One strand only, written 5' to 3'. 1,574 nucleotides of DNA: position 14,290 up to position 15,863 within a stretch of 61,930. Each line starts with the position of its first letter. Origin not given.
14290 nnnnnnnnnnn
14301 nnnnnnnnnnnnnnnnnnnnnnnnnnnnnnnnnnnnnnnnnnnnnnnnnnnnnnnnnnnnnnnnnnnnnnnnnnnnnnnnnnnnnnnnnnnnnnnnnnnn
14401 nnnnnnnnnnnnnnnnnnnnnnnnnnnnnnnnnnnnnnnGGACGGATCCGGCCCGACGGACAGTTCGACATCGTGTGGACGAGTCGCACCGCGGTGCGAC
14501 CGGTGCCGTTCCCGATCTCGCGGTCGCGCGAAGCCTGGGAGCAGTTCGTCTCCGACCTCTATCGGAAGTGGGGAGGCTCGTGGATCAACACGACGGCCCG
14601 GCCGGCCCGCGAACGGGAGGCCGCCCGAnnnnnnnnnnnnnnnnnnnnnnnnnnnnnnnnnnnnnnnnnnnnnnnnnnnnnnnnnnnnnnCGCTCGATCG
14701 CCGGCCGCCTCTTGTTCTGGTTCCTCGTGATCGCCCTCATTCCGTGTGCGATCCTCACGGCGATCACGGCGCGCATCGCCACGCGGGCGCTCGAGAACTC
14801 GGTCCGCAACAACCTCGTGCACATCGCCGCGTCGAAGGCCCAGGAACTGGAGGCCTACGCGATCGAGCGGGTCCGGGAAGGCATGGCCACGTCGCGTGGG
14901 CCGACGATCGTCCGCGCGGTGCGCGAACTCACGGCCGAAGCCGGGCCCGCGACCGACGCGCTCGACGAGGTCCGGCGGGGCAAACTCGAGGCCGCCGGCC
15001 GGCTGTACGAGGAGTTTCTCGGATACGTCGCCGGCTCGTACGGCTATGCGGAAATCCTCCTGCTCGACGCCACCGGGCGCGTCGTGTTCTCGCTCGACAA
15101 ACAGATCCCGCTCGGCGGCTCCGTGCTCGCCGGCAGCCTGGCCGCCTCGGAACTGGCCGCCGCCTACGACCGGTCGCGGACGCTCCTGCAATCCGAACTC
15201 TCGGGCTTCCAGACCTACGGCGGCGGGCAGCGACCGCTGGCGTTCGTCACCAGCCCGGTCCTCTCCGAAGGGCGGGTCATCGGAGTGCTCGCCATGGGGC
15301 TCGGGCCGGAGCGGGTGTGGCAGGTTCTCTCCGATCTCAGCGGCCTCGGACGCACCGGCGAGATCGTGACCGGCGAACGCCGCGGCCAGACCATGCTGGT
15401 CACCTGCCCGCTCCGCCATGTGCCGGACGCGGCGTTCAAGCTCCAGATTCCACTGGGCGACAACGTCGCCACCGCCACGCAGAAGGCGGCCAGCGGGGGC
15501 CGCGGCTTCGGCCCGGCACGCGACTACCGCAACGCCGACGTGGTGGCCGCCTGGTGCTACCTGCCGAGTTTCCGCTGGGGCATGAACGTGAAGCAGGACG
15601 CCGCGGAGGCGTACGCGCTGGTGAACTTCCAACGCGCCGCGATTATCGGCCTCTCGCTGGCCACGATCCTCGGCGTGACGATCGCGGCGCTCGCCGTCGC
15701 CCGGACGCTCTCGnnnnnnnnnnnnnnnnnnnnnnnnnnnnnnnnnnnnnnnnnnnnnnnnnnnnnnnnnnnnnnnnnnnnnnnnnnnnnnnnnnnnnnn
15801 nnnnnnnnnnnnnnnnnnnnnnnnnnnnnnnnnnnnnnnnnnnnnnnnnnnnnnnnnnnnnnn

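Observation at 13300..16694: UrtA/AmiC-like binding protein translationally coupled to a Cache-type chemoreceptor instead of an ABC transporter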

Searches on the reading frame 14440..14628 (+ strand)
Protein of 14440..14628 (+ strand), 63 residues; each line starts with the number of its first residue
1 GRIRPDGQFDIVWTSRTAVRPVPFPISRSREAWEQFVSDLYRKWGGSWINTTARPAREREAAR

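Call 56: search_solved_structures(query=window:14440-14628:+, max_evalue=10, show_alignments=3)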
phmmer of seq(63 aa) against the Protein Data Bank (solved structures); distinct sequences matched with E-value up to 10: 1.
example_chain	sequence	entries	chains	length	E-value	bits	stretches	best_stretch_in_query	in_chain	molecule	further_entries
3sc6_A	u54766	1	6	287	1.7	12.3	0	38-60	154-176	dTDP-4-dehydrorhamnose reductase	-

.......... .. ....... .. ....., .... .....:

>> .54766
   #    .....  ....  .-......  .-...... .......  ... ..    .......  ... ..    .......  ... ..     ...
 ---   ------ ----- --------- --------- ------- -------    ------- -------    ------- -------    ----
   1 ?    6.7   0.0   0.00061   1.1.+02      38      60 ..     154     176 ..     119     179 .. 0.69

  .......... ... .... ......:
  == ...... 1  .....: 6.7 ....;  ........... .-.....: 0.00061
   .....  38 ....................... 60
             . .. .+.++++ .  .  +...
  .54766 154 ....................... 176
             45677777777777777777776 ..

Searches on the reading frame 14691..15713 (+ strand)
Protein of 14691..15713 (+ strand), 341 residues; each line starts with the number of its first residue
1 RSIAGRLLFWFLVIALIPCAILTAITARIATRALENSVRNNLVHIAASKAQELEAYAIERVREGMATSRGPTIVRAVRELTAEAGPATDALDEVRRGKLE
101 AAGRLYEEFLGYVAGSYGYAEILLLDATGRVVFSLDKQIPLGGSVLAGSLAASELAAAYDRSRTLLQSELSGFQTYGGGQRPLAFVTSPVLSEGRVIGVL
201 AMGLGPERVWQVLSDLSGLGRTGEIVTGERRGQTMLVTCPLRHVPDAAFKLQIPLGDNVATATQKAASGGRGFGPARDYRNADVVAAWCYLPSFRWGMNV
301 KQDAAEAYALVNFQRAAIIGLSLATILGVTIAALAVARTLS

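Call 74: predict_structure(alignment_id=A1)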
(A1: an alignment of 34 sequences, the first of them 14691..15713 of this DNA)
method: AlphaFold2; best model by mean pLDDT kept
length: 341 residues; sequences in the alignment: 34
mean_pLDDT: 91.1   pTM: 0.84
mean pLDDT of the five models: 91.1, 91.2, 90.9, 89.6, 88.9
residues with pLDDT >= 90: 235; 70-90: 99; 50-70: 7; < 50: 0
segments of 3 or more residues with pLDDT < 50: none
pLDDT, mean of each block of 10 residues (from residue 1): 76 83 85 90 96 97 97 98 79 88 96 95 96 92 89 95 96 86 97 97 96 93 95 94 93 88 92 94 96 96 91 84 85 78 50
secondary structure, 60 per line:
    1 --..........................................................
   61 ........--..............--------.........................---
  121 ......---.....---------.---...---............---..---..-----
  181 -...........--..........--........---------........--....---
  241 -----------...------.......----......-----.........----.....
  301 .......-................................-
elements in order: H3-68 H71-84 H93-117 E121-126 E130-134 H154-165 E182-192 E195-204 H207-214 E224-231 E234-237 E252-254 H261-267 E272-277 E283-291 E296-303 H304-307 H309-340

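Call 76: fold_search(model_id=the predicted structure, library=pdb)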
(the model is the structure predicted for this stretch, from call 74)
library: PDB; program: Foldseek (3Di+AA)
matches with E <= 10: 1322; with E <= 0.001: 164
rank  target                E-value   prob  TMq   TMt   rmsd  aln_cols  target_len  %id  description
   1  9a69_B                1.0e-09  1.00  0.61  0.35   5.7       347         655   14  Integrative model of MCPB-MCPC by crosslinking MS and deep learning (released 2024-09-18)
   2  9a65_B                1.1e-09  1.00  0.68  0.38   5.1       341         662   13  Integrative model of YVAQ-MCPB by crosslinking MS and deep learning (released 2024-09-18)
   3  3e4p_B                1.2e-09  1.00  0.44  0.57   8.2       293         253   17  Crystal structure of malonate occupied DctB (released 2008-10-21)
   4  9rc2                  1.6e-09  1.00  0.54  0.70   4.7       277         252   12  DvhD, periplasmic domain (released 2026-03-04)
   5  5t65_A                2.0e-09  1.00  0.51  0.69   5.7       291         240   13  LIGAND BINDING DOMAIN OF PSEUDOMONAS AERUGINOSA PAO1 AMINO ACID CHEMORECEPTOR PCTA IN COMPLEX WITH L-ILE (released 2017-09-13)
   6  8bmv_A                2.9e-09  1.00  0.47  0.61   5.6       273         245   18  Ligand binding domain of the P. Putida receptor McpH in complex with Uric acid (released 2024-07-24)
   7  9heh                  5.1e-09  1.00  0.46  0.54   7.7       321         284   13  Structure of the ligand binding domain of the chemoreceptor MkcA (DSOMK10_RS0100305) of Dickeya solani MK10 in complex w (released 2025-08-06)
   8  5ltx_B                5.8e-09  1.00  0.52  0.72   5.0       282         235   15  LIGAND BINDING DOMAIN OF PSEUDOMONAS AERUGINOSA PAO1 AMINO ACID CHEMORECEPTOR PCTA IN COMPLEX WITH L-MET (released 2017-09-20)
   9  5t65_B                6.1e-09  1.00  0.53  0.73   4.9       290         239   15  LIGAND BINDING DOMAIN OF PSEUDOMONAS AERUGINOSA PAO1 AMINO ACID CHEMORECEPTOR PCTA IN COMPLEX WITH L-ILE (released 2017-09-13)
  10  5t7m_B                6.1e-09  1.00  0.53  0.73   4.7       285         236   14  LIGAND BINDING DOMAIN OF PSEUDOMONAS AERUGINOSA PAO1 AMINO ACID CHEMORECEPTOR PCTA IN COMPLEX WITH L-TRP (released 2017-09-20)
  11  8bmv_B                7.3e-09  1.00  0.46  0.59   7.2       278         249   18  Ligand binding domain of the P. Putida receptor McpH in complex with Uric acid (released 2024-07-24)
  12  3by9_A                7.3e-09  1.00  0.45  0.57   6.9       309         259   13  Crystal structure of the V. cholerae Histidine Kinase DctB Sensor Domain (released 2008-08-12)
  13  6mni_A                1.0e-08  1.00  0.51  0.64   5.6       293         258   14  Structure of the tandem CACHE domain of PscC (released 2019-10-16)
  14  5ltx_A                1.2e-08  1.00  0.51  0.68   5.5       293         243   13  LIGAND BINDING DOMAIN OF PSEUDOMONAS AERUGINOSA PAO1 AMINO ACID CHEMORECEPTOR PCTA IN COMPLEX WITH L-MET (released 2017-09-20)
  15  6w3r_B                1.3e-08  1.00  0.50  0.66   6.3       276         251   11  Crystal structure of ligand-binding domain of Campylobacter jejuni chemoreceptor Tlp3 in complex with 3-methylisoleuci (released 2020-05-20)
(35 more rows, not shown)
